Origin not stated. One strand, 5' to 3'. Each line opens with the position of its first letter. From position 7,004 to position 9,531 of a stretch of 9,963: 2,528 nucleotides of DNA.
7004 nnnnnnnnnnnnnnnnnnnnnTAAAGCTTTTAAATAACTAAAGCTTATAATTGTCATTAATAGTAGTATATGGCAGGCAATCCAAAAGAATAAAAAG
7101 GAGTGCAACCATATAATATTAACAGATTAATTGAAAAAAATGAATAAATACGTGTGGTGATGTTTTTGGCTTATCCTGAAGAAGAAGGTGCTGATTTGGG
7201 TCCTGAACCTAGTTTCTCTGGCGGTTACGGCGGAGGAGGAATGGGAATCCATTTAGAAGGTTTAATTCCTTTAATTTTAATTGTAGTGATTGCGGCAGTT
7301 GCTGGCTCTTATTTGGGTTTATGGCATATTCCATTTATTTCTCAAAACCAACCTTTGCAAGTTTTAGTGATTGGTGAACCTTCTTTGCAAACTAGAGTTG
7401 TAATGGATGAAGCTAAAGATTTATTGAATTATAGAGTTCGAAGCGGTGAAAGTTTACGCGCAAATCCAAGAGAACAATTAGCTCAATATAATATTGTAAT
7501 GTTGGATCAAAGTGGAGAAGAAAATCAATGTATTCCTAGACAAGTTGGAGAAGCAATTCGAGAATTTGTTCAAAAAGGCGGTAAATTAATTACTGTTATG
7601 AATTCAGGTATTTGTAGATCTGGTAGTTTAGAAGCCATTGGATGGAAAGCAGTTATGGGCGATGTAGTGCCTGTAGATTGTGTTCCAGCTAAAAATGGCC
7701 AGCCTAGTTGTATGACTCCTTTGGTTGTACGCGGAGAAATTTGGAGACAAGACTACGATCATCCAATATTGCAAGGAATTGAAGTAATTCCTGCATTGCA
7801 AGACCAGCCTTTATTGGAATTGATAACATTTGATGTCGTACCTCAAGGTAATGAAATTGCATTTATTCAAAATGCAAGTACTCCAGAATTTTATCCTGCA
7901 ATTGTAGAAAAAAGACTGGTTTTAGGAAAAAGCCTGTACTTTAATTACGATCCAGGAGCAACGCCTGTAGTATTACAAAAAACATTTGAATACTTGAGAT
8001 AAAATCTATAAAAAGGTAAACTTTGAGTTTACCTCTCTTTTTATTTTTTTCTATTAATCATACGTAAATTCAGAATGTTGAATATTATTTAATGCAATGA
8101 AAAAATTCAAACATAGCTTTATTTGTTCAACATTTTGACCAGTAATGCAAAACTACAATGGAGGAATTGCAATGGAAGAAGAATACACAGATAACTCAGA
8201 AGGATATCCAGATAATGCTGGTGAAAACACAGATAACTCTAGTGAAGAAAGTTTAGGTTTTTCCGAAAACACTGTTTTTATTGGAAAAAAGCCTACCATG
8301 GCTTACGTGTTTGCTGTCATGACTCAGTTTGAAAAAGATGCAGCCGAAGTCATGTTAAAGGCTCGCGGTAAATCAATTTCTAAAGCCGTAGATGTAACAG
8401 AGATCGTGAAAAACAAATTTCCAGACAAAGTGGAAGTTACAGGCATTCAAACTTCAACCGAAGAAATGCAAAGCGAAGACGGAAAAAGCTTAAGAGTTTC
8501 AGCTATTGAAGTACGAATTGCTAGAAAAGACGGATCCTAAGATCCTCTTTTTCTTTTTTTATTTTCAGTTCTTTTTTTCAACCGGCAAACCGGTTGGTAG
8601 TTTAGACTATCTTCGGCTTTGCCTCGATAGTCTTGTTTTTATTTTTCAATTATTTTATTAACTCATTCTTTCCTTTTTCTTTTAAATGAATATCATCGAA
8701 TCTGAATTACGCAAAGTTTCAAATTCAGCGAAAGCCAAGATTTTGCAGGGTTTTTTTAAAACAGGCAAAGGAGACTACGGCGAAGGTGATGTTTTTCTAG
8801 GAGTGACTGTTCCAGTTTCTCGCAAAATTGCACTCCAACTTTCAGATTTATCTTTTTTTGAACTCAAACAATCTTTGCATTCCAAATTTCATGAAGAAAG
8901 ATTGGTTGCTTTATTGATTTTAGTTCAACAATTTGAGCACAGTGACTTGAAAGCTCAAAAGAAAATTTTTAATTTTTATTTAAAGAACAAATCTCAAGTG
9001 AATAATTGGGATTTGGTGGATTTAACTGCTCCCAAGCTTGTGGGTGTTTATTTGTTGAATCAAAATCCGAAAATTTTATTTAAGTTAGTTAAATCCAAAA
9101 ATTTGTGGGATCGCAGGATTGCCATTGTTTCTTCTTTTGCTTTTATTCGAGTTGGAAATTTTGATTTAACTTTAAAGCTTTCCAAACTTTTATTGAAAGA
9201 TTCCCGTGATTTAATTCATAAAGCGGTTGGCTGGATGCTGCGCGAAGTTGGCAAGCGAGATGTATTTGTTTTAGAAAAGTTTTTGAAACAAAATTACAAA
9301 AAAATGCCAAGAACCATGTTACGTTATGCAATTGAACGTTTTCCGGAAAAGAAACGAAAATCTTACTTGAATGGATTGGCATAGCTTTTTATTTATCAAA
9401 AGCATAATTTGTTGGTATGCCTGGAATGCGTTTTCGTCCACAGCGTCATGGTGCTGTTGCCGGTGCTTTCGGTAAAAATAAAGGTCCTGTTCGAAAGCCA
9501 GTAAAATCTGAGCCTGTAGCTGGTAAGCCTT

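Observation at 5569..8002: Two diverged membrane-anchored paralogues bracketing a translationally coupled, extremely basic small protein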

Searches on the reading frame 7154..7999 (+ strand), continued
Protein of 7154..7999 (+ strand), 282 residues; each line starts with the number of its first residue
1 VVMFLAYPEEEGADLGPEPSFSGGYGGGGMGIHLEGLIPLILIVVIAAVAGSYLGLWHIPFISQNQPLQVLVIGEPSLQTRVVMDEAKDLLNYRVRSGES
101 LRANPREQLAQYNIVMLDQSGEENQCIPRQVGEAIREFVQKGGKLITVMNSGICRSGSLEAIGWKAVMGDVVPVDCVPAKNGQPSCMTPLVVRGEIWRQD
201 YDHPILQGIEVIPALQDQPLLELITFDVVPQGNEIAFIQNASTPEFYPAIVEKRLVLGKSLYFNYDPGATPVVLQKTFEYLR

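Call 51: find_encoding_contigs(protein=P0007, flank=6000, max_places=1)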
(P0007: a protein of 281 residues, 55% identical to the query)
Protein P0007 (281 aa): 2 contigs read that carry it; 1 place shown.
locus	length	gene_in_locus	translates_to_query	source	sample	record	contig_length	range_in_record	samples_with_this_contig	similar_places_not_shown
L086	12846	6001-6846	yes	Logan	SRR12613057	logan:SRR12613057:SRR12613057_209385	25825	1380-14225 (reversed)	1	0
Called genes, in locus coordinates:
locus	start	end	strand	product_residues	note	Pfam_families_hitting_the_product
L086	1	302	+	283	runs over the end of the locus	PF13481:AAA_25, PF03796:DnaB_C (weak), PF06745:ATPase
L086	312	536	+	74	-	-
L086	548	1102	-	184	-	PF13302:Acetyltransf_3 (weak), PF13420:Acetyltransf_4, PF13673:Acetyltransf_10, PF00583:Acetyltransf_1, PF13508:Acetyltransf_7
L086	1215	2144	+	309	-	PF02729:OTCace_N, PF00185:OTCace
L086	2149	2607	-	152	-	-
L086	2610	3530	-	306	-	PF04055:Radical_SAM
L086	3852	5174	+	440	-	PF01040:UbiA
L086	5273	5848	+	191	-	-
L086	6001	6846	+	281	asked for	-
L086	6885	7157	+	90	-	PF01918:Alba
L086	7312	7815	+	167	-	-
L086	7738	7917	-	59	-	-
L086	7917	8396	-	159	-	-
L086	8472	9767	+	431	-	PF01935:DUF87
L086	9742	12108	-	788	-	-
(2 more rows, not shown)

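Call 57: list_cluster_members(proteins=[L085:13551-14294:+, L085:9047-9568:+, L085:217-651:+, L085:1526-2188:+, L085:2188-3036:+, L085:695-1438:+, L085:14345-15040:+, L085:7165-7992:+, L084:1103-2566:+, L084:865-1026:-])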
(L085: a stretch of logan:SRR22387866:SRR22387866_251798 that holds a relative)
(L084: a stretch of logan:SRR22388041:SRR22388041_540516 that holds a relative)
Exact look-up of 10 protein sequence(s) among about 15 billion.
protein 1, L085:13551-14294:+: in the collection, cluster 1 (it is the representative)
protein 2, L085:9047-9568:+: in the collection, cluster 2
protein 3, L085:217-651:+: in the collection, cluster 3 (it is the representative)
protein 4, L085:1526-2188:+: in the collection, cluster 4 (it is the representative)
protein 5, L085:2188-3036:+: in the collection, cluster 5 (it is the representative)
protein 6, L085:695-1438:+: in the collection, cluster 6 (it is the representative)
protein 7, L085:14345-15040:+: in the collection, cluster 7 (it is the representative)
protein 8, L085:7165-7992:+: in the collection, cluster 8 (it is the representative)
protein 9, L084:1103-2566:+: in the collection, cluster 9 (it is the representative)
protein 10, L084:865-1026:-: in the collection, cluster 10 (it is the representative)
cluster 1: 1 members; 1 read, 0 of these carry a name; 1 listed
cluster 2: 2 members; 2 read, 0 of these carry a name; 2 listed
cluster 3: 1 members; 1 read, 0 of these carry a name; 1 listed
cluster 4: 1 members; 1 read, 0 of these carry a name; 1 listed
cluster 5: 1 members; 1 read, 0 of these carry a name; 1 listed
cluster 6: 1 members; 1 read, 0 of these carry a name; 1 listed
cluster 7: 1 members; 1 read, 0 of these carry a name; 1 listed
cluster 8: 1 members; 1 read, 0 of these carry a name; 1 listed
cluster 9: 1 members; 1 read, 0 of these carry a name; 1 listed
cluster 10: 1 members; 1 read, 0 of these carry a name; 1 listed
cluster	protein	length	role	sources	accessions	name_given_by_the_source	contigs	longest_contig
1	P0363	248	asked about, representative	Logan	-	-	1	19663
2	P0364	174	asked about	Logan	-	-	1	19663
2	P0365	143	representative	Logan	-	-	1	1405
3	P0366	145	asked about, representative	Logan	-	-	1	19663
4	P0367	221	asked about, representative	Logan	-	-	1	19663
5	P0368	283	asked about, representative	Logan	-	-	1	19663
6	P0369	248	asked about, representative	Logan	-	-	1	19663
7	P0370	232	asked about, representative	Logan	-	-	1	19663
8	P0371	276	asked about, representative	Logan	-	-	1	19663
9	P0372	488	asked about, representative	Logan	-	-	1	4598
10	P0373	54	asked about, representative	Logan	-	-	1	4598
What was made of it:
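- Tried and rejected: Cluster look-up of ten of their proteins returned Logan-only sequences without names (call 57).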

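Call 66: search_protein_families(library=pfam, proteins=[P0209, P0218, P0208, P0216, P0219, P0199, P0215, L084:1103-2566:+, L084:2-757:+], max_evalue=0.05)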
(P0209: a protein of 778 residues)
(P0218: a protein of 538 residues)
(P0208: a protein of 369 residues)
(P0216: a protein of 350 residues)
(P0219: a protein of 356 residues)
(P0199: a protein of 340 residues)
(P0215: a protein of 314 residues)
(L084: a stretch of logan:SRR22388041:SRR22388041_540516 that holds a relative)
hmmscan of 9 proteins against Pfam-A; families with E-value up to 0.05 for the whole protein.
P0209 (778 aa): 2 families
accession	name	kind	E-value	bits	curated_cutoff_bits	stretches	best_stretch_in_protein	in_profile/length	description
PF24156.1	DUF7407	-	0.0032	18.2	28.2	1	452-522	2-65/74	Domain of unknown function (DUF7407)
PF17929.6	TetR_C_34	-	0.036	14.6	26.3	0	579-645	22-88/120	Tetracyclin repressor-like, C-terminal domain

P0218 (538 aa): 0 families

P0208 (369 aa): 1 family
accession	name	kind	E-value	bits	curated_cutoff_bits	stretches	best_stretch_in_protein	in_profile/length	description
PF19610.4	DUF6115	-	0.014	16.2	27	1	134-211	45-122/134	Family of unknown function (DUF6115)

P0216 (350 aa): 2 families
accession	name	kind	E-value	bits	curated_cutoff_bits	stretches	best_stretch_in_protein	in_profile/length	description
PF18692.7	DUF5640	-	0.0044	17.3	28.5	1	33-110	2-72/85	Family of unknown function (DUF5640)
PF06283.17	ThuA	-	0.0081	16.9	33.4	1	142-274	25-131/209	Trehalose utilisation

P0219 (356 aa): 0 families

P0199 (340 aa): 2 families
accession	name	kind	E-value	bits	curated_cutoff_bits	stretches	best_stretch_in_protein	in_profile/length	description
PF06283.17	ThuA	-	0.00099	19.8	33.4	1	154-330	36-194/209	Trehalose utilisation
PF08532.16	Glyco_hydro_42M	-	0.0038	17.2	25.8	1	160-318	50-184/207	Beta-galactosidase trimerisation domain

P0215 (314 aa): 1 family
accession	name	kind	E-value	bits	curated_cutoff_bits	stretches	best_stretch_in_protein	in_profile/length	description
PF24157.1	DUF7408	-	0.0014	19.1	27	1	132-257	25-134/174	Domain of unknown function (DUF7408)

L084:1103-2566:+ (488 aa): 1 family
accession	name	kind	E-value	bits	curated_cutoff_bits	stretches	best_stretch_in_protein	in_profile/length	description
PF09822.16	ABC_transp_aux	-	0.013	15.2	34.7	1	95-144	34-84/288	ABC-type uncharacterized transport system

L084:2-757:+ (251 aa): 1 family
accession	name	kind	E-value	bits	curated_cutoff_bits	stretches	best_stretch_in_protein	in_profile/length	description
PF11611.13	DUF4352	-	1.1e-07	32.6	25.9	1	112-233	1-113/122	Domain of unknown function (DUF4352)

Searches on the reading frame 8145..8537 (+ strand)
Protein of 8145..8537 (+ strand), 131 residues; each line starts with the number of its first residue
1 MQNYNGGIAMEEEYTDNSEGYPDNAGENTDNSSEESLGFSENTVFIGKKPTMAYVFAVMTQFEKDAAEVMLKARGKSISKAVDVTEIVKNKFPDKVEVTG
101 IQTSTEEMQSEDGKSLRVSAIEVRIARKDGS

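Call 4: search_protein_families(library=pfam, proteins=[window:8145-8537:+], max_evalue=1)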
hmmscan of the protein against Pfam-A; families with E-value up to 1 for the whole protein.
window:8145-8537:+ (131 aa): 3 families
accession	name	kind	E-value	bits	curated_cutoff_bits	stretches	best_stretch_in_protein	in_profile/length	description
PF01918.27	Alba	-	8.6e-19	67.5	25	1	42-104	1-65/66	Alba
PF12328.13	Rpp20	-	0.044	14.1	24.6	1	61-98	41-78/118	Rpp20 subunit of nuclear RNase MRP and P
PF24022.1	DUF7334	-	0.22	11.7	27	1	88-108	25-45/58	Family of unknown function (DUF7334)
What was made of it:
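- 8145..8540 (+): Alba, the conserved downstream neighbour of C. PF01918 E=8.6e-19 (call 4).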

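Call 61: search_protein_families(library=ncbifam, proteins=[window:8145-8537:+], max_evalue=0.001)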
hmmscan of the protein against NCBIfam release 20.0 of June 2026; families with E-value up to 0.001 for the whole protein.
window:8145-8537:+ (131 aa): 2 families
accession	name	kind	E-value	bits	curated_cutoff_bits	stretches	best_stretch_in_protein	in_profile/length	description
NF003088.0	PRK04015.1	subfamily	1.7e-33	114.7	90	1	40-127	4-91/92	DNA/RNA-binding protein AlbA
TIGR00285.1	TIGR00285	equivalog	1e-31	108.8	88.25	1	41-126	1-86/87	DNA-binding protein Alba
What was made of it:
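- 8145..8540 (+): TIGR00285 E=1e-31 (call 61).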

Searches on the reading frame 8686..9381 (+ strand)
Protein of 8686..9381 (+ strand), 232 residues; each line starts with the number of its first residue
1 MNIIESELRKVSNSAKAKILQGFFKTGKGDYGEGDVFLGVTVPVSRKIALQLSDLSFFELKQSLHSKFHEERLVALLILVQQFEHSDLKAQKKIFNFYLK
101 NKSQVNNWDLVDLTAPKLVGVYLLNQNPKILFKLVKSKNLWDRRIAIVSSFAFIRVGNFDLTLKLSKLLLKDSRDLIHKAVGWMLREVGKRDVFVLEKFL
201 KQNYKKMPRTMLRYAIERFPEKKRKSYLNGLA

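Call 4: search_protein_families(library=pfam, proteins=[window:8686-9381:+], max_evalue=1)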
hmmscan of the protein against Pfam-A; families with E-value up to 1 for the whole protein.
window:8686-9381:+ (232 aa): 1 family
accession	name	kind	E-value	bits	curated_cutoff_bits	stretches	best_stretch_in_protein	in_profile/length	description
PF08713.17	DNA_alkylation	-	2.2e-57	194.6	21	1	4-219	1-213/213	DNA alkylation repair enzyme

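Call 61: search_protein_families(library=ncbifam, proteins=[window:8686-9381:+], max_evalue=0.001)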
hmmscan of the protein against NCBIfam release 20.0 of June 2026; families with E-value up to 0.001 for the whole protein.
window:8686-9381:+ (232 aa): 0 families
